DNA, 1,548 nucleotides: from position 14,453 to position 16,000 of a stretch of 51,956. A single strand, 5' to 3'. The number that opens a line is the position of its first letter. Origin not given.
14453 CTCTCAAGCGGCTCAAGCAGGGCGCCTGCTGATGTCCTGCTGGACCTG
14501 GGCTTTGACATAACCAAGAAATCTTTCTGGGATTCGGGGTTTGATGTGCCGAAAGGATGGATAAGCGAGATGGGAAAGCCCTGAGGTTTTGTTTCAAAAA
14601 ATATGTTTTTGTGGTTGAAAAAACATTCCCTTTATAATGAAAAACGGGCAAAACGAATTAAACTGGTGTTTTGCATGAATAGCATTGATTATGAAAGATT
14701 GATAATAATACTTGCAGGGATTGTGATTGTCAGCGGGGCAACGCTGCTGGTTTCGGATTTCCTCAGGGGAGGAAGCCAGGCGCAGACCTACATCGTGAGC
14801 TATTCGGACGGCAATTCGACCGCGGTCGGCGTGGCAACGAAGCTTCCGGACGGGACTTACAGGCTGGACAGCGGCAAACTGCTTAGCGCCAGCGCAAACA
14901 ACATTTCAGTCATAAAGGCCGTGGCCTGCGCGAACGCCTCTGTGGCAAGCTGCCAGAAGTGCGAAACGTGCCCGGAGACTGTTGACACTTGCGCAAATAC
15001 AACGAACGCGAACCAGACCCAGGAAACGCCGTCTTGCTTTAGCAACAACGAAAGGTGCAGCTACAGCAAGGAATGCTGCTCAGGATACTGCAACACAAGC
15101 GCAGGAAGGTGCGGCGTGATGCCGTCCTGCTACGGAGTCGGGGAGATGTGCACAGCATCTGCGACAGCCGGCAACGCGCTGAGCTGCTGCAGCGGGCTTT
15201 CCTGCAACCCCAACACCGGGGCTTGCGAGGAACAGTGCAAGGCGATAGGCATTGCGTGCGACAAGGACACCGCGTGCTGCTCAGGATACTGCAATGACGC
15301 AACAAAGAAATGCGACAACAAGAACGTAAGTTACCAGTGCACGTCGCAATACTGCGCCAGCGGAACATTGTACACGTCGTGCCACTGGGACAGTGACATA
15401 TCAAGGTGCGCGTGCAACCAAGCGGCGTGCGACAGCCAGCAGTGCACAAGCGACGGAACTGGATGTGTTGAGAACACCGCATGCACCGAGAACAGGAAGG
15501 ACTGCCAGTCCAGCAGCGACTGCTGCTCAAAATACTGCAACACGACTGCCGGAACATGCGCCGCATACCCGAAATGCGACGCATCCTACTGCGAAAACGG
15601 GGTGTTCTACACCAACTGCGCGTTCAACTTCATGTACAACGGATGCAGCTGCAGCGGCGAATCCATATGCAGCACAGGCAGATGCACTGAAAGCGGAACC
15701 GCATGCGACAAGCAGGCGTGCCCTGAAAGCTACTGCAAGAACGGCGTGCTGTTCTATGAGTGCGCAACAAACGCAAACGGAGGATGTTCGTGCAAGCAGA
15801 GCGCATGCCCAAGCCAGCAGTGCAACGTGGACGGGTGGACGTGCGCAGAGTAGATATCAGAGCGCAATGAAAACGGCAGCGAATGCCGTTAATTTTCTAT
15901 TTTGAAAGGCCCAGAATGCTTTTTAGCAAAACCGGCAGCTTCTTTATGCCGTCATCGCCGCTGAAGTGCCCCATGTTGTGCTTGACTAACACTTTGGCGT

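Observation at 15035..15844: Membrane-anchored protein built from four knottin-like (C-C-CC-C-C) units interleaved with three 8-Cys modules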

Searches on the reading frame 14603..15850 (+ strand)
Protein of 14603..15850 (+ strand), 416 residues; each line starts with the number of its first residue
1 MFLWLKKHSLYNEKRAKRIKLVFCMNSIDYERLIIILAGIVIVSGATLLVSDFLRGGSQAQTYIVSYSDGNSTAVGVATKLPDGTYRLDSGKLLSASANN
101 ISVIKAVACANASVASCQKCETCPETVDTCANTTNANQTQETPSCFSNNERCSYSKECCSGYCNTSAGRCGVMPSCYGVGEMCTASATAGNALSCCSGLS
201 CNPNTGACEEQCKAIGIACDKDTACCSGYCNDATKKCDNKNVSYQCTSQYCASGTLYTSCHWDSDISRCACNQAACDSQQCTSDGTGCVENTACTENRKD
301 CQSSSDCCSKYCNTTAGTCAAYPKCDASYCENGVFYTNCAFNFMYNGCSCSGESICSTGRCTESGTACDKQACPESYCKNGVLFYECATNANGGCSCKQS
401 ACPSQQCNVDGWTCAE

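Call 4: search_protein_families(library=pfam, proteins=[window:14603-15850:+], max_evalue=10)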
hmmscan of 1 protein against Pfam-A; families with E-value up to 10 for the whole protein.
window:14603-15850:+ (416 aa): 1 family
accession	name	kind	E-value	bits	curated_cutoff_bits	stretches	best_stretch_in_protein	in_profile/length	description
PF05923.17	APC_r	-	0.57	10.5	19.9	1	134-149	3-18/24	APC repeat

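Call 5: find_homologous_proteins(query=window:14675-15850:+, max_evalue=0.001)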
Query window:14675-15850:+ (392 aa): 7 proteins with E <= 0.001 among 1679 candidates.
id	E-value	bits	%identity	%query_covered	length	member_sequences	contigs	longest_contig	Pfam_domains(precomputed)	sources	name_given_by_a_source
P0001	1.1e-255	866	100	100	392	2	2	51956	-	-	-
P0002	1.3e-147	510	60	99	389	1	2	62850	-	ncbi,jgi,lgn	jgi:hypothetical protein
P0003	2.0e-145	503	60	99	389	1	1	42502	-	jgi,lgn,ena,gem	-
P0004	6.1e-27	113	35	56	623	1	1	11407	-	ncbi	-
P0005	1.5e-23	102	35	63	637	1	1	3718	-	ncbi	-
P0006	1.3e-17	82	33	75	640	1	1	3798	-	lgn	-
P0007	2.6e-15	74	33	54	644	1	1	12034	-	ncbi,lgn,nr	ncbi:hypothetical protein JXA56_03285 [Candidatus Micrarchaeota archaeon]|nr:hypothetical protein [C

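Call 6: search_solved_structures(query=window:14675-15850:+, max_evalue=10, show_alignments=3)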
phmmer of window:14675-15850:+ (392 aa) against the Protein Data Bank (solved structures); distinct sequences matched with E-value up to 10: 0.

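Call 10: search_protein_families(library=pfam, proteins=[P0002, P0003, P0004, P0005, P0006, P0007], max_evalue=1)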
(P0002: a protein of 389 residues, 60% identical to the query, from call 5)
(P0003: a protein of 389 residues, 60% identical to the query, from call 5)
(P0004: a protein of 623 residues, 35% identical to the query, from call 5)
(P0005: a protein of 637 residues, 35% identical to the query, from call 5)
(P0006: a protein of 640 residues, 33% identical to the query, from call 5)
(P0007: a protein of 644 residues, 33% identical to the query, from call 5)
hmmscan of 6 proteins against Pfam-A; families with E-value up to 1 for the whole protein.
P0002 (389 aa): 0 families

P0003 (389 aa): 0 families

P0004 (623 aa): 1 family
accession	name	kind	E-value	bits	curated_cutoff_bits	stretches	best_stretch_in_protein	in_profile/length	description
PF07740.17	Toxin_12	-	0.0014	19.7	21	2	372-398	2-28/30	Ion channel inhibitory toxin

P0005 (637 aa): 0 families

P0006 (640 aa): 2 families
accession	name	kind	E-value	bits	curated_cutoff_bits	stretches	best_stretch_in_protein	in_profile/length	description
PF17557.7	Conotoxin_I2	-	0.026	15.1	27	1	389-421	1-32/38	I2-superfamily conotoxins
PF07740.17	Toxin_12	-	0.044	14.9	21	1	388-413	1-28/30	Ion channel inhibitory toxin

P0007 (644 aa): 0 families

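Call 12: find_encoding_contigs(protein=P0002, flank=8000, max_places=4)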
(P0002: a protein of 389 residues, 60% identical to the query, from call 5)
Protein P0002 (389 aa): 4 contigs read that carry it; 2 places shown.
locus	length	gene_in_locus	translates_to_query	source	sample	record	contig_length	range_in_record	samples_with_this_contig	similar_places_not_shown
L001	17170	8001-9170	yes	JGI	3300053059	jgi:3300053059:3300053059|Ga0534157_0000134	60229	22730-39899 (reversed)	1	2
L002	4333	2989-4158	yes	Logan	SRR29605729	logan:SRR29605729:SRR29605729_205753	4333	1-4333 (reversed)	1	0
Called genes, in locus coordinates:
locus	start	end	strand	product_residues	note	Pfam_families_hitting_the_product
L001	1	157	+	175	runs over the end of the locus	-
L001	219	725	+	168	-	-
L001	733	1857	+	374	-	PF00483:NTP_transferase, PF12804:NTP_transf_3 (weak), PF25084:LbH_EIF2B, PF00132:Hexapep (weak), PF25087:GMPPB_C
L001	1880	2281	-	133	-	PF01894:YjbQ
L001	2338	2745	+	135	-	PF01842:ACT (faint), PF13291:ACT_4 (weak), PF19571:ACT_8 (weak), PF22629:ACT_AHAS_ss (faint)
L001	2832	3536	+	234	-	PF03891:DUF333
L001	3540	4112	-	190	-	PF24521:Ank_KRIT1 (weak), PF12796:Ank_2, PF13637:Ank_4, PF13857:Ank_5 (weak), PF00023:Ank, PF13606:Ank_3 (weak), PF13637:Ank_4, PF00023:Ank (weak)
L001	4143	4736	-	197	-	PF12796:Ank_2, PF13606:Ank_3 (faint), PF00023:Ank (faint), PF13857:Ank_5 (faint), PF13637:Ank_4 (weak)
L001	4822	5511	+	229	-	PF02616:SMC_ScpA (weak)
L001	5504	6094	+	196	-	PF04079:SMC_ScpB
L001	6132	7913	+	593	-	PF01432:Peptidase_M3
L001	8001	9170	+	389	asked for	-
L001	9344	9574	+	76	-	-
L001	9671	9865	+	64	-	-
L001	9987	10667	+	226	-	-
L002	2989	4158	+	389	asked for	-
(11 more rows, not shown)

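Call 13: find_encoding_contigs(protein=P0007, flank=8000, max_places=4)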
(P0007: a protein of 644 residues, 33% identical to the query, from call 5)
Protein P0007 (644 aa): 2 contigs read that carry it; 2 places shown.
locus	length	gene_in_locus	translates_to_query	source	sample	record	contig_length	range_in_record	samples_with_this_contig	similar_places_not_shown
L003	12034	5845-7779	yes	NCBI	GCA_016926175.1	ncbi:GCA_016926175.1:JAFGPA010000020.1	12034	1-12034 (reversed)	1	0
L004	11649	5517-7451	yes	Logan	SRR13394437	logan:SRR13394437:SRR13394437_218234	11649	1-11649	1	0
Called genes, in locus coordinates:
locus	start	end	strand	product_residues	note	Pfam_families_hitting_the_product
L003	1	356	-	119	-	?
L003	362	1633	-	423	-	-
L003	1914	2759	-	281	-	-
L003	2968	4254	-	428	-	PF13173:AAA_14, PF13635:DUF4143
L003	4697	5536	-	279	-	-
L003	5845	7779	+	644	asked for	-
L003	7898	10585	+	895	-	PF00690:Cation_ATPase_N, PF00122:E1-E2_ATPase, PF00702:Hydrolase, PF13246:Cation_ATPase, PF00689:Cation_ATPase_C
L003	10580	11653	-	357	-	PF01535:PPR (faint)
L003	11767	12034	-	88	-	?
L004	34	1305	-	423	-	-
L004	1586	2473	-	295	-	-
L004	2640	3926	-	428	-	PF13173:AAA_14, PF13635:DUF4143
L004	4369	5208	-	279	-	-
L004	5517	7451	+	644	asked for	-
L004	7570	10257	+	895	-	PF00690:Cation_ATPase_N, PF00122:E1-E2_ATPase, PF00702:Hydrolase, PF13246:Cation_ATPase, PF00689:Cation_ATPase_C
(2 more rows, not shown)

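Call 17: find_homologous_proteins(query=A1, max_evalue=0.001)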
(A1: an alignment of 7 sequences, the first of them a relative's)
Query A1 (7 sequences) (392 aa, profile of the alignment): 13 proteins with E <= 0.001 among 8000 candidates.
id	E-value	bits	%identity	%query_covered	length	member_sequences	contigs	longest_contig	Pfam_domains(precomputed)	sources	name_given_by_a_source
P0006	0.0e+0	1040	33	75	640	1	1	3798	-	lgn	-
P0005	0.0e+0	1036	35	63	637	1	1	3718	-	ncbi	-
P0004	0.0e+0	1011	35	56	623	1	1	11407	-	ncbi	-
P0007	3.4e-290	982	33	54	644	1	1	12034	-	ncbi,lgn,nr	ncbi:hypothetical protein JXA56_03285 [Candidatus Micrarchaeota archaeon]|nr:hypothetical protein [C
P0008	4.2e-204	698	32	56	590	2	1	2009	-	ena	-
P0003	3.0e-116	407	60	99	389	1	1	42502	-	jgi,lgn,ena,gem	-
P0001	1.2e-114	402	100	100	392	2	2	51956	-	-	-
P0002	2.3e-113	398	60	99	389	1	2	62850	-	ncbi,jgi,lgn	jgi:hypothetical protein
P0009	6.2e-11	60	30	71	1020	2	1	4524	-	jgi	jgi:hypothetical protein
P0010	1.9e-7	48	27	44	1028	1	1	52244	-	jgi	jgi:hypothetical protein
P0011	3.1e-5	41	35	29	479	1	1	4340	-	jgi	jgi:hypothetical protein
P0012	6.2e-4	36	31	30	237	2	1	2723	PF26780.1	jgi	jgi:hypothetical protein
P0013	8.8e-4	36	28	33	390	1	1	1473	-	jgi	-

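Call 19: search_protein_families(library=pfam, proteins=[P0008, P0009, P0010, P0011, P0012, P0013], max_evalue=1)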
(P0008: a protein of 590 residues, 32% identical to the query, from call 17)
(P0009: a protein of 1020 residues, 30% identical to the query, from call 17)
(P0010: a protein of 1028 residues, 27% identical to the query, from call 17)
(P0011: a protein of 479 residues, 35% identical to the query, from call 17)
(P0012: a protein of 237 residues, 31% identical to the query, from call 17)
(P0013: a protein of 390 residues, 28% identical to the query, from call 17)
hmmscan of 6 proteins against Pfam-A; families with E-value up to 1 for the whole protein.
P0008 (590 aa): 0 families

P0009 (1020 aa): 2 families
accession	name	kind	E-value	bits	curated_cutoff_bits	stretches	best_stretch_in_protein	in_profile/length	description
PF17557.7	Conotoxin_I2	-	6.5e-05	23.4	27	6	761-792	1-32/38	I2-superfamily conotoxins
PF08087.16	Toxin_18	-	0.0032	17.9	24.3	2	373-393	2-22/31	Conotoxin O-superfamily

P0010 (1028 aa): 1 family
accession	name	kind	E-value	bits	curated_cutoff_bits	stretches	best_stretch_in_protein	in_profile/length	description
PF17557.7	Conotoxin_I2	-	0.00031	21.2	27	1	771-801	1-31/38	I2-superfamily conotoxins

P0011 (479 aa): 0 families

P0012 (237 aa): 3 families
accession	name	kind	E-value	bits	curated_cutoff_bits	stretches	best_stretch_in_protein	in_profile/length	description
PF17557.7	Conotoxin_I2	-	4.4e-05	23.9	27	4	124-153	1-30/38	I2-superfamily conotoxins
PF08116.16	Toxin_29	-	0.027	14.9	25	1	124-143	3-22/31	PhTx neurotoxin family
PF05923.17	APC_r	-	0.05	13.9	19.9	1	152-163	3-14/24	APC repeat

P0013 (390 aa): 1 family
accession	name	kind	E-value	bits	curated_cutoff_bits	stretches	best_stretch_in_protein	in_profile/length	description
PF06357.16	Omega-toxin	-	0.019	15.2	22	2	328-349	2-23/37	Omega-atracotoxin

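Call 20: search_protein_families(library=ncbifam, proteins=[P0001, P0004, P0009, P0011, P0012, P0013], max_evalue=1)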
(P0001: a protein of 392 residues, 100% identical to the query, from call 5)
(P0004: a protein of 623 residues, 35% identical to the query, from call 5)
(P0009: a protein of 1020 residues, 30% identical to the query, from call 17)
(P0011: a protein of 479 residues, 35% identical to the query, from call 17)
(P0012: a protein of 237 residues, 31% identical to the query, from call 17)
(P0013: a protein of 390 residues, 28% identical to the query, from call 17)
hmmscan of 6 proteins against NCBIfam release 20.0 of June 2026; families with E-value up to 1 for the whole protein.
P0001 (392 aa): 0 families

P0004 (623 aa): 0 families

P0009 (1020 aa): 0 families

P0011 (479 aa): 0 families

P0012 (237 aa): 0 families

P0013 (390 aa): 0 families

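Call 31: search_protein_representatives(alignment_id=A1)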
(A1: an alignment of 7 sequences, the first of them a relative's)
Query: 7 sequences, 622 profile positions. Proteins with E-value up to 0.001 (for the whole library): 2553; up to 1e-10: 597; up to 1e-30: 48. The best 150 are listed.
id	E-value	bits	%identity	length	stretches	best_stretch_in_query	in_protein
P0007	1.1e-290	982.0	-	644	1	1-622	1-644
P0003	9.4e-117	407.4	-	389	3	365-622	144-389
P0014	3.3e-88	313.1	-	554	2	34-398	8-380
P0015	3.0e-75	270.3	-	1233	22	278-315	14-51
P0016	5.9e-75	269.4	-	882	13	275-316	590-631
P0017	1.9e-66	241.2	-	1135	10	226-334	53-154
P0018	1.8e-61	224.8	-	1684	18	278-321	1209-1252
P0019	3.5e-61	223.9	-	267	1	10-256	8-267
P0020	4.2e-58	213.7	-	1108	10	271-315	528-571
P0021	2.2e-43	165.0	-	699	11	278-320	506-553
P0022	4.0e-43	164.2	-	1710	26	274-310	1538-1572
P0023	6.2e-42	160.3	-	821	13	272-317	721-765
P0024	1.8e-41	158.7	-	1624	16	274-323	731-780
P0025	3.4e-41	157.8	-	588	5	214-424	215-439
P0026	5.1e-41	157.2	-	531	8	278-322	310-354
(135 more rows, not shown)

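Call 33: find_related_loci(query=A1, collection=genome_contigs, flank=6000)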
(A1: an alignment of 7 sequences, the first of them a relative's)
Query A1 (392 aa) in genome_contigs; peptide patterns used: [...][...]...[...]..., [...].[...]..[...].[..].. (x = any residue, [..] = any of these).
120 stretches matched a pattern; 10 encode a relative of the query (tblastn E <= 1e-3); 10 distinct loci.
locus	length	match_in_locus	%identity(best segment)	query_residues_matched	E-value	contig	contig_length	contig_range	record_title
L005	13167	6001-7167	60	3-391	1e-148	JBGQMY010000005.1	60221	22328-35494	MAG: Candidatus Micrarchaeia archaeon isolate OBJ2_061818_130_7 k141_468437_length_60221_cov_10.0000, whole genome shotg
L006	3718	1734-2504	35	128-391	1e-27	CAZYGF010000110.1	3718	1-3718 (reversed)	MAG TPA_asm: Candidatus Micrarchaeota archaeon isolate binchicken_co91_498 genome assembly, contig: NODE_42329_length_37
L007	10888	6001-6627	33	134-344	2e-26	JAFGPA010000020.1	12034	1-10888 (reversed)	MAG: Candidatus Micrarchaeota archaeon isolate Zod_Metabat.667 k87_3586429, whole genome shotgun sequence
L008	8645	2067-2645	33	97-295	4e-12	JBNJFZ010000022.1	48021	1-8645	MAG: Myxococcota bacterium isolate Y22_60dBSe2.bin.176 NODE_556_length_48021_cov_18.592567, whole genome shotgun sequenc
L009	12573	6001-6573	31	108-340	4e-7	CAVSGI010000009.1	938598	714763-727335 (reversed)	MAG: uncultured delta proteobacterium isolate MFD05684.bin.2.251 genome assembly, contig: contig_45020, whole genome sho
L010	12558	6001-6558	33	121-337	4e-7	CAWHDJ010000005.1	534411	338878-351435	MAG: uncultured delta proteobacterium isolate MFD09495.bin.2.10 genome assembly, contig: contig_14076, whole genome shot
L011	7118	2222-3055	29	97-386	6e-7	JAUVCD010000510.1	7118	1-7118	MAG: Myxococcales bacterium isolate CSMAG_262 CSMAG_262_k141_3630767_length_7118_cov_7.0000, whole genome shotgun sequen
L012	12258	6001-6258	35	120-210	1e-5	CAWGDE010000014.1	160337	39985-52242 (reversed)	MAG: uncultured delta proteobacterium isolate MFD05942.bin.2.303 genome assembly, contig: contig_22870, whole genome sho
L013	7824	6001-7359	33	104-306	2e-5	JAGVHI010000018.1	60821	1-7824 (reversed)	MAG: archaeon isolate DeMMO2_26 c_000000003049, whole genome shotgun sequence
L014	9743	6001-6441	28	128-298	7e-5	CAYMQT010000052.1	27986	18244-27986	MAG TPA_asm: uncultured Polyangiaceae bacterium isolate SRP344714_co2_431 genome assembly, contig: NODE_4257_length_2798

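Call 71: find_related_loci(query=A1, collection=metagenome_contigs, flank=4000)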
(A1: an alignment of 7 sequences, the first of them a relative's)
Query A1 (392 aa) in metagenome_contigs; peptide patterns used: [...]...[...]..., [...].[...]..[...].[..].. (x = any residue, [..] = any of these).
269 stretches matched a pattern; 14 encode a relative of the query (tblastn E <= 1e-3); 14 distinct loci.
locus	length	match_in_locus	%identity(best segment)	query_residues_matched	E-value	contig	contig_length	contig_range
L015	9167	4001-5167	60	3-391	7e-145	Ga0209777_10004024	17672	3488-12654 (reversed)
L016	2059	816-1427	35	99-360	7e-14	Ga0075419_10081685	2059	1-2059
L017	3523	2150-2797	35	97-388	3e-12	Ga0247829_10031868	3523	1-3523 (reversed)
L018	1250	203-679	35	106-297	3e-8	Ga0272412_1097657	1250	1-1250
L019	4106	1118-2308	30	97-386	1e-7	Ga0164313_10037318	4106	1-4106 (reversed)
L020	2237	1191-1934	28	120-390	4e-7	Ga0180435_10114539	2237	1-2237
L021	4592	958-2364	34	106-289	5e-7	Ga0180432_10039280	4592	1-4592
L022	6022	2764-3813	30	116-294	4e-7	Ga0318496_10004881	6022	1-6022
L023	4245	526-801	38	120-207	5e-6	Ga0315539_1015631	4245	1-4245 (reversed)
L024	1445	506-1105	29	99-344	5e-6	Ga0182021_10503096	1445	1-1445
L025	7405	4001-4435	28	94-238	6e-6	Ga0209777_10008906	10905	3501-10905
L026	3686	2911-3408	30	128-294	1e-5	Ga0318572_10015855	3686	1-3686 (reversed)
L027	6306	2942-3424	31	128-306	2e-5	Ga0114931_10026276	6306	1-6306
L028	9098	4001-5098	32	115-295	2e-5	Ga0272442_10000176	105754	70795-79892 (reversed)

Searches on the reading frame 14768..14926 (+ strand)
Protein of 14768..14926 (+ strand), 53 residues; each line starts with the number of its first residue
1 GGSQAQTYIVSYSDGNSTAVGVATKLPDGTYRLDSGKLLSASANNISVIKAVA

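Call 63: search_solved_structures(query=A6, max_evalue=10, show_alignments=2)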
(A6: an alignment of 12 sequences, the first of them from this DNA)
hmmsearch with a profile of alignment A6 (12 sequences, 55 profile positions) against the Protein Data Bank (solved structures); distinct sequences matched with E-value up to 10: 9.
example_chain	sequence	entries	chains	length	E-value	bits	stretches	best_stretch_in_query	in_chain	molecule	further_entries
2mqc_A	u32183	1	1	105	0.29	13.7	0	9-40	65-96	Uncharacterized protein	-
3qhy_B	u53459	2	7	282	0.35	13.5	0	32-45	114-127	Beta-lactamase inhibitory protein II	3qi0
9t9p_A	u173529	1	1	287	0.36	13.4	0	32-45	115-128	Beta-lactamase inhibitory protein II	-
1jtd_B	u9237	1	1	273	0.4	13.3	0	32-45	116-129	beta-lactamase inhibitor protein II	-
1bag_A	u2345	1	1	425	0.58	12.8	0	14-34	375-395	ALPHA-1,4-GLUCAN-4-GLUCANOHYDROLASE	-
1ua7_A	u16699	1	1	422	0.6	12.7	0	14-34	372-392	Alpha-amylase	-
3dhu_A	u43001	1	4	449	1.3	11.7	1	21-34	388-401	Alpha-amylase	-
1q8m_A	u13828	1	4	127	1.3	11.6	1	25-42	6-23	triggering receptor expressed on myeloid cells 1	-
3djl_A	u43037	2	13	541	2.2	10.9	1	16-35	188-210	Protein aidB | Putative acyl-CoA dehydrogenase AidB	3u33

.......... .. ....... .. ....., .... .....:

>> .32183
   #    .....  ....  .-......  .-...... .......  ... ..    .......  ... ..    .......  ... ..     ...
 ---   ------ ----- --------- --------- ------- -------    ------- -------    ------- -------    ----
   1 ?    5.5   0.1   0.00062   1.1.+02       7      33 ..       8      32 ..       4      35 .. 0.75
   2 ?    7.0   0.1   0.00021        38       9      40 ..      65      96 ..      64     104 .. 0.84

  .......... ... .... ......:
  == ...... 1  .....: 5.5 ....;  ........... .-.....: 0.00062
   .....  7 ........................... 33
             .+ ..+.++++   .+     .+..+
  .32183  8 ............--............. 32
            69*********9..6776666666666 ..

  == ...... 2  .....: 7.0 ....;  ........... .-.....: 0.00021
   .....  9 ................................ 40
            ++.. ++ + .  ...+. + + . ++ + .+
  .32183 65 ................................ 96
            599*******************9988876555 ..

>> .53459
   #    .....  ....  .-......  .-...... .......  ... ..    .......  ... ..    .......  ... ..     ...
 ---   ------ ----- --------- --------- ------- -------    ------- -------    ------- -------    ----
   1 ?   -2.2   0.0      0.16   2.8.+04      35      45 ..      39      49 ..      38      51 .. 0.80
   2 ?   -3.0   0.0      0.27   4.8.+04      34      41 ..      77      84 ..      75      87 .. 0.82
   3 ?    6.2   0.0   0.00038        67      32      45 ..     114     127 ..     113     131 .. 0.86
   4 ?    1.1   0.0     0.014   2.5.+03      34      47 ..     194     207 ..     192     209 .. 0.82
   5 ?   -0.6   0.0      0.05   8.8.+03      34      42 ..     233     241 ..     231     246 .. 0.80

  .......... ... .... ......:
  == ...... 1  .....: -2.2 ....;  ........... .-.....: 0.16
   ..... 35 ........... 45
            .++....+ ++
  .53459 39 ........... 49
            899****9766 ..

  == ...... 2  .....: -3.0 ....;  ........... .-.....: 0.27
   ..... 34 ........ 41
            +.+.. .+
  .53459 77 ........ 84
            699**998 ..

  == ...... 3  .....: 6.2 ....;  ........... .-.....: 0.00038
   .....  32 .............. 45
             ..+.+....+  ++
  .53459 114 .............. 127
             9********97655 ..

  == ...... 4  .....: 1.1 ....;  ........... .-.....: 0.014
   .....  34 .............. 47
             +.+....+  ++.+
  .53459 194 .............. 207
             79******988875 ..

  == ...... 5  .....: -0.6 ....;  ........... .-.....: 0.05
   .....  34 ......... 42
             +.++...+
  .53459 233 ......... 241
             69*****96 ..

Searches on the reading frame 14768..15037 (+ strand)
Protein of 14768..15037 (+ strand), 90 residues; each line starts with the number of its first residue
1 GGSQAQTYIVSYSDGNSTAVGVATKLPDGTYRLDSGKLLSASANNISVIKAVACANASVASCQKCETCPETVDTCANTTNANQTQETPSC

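Call 64: search_protein_families(library=pfam, proteins=[window:14768-15037:+], max_evalue=10)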
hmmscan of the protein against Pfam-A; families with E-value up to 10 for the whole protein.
seq(90 aa): 0 families

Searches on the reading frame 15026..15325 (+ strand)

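Call 64: search_protein_families(library=pfam, proteins=[window:15026-15325:+], max_evalue=10)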
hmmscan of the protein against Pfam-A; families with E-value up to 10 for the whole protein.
seq(100 aa): 2 families
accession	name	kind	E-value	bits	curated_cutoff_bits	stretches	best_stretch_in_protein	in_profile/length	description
PF11703.13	UPF0506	-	0.013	16.3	23.2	1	3-24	34-55/59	UPF0506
PF07740.17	Toxin_12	-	8.6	7.5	21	1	71-88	2-19/30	Ion channel inhibitory toxin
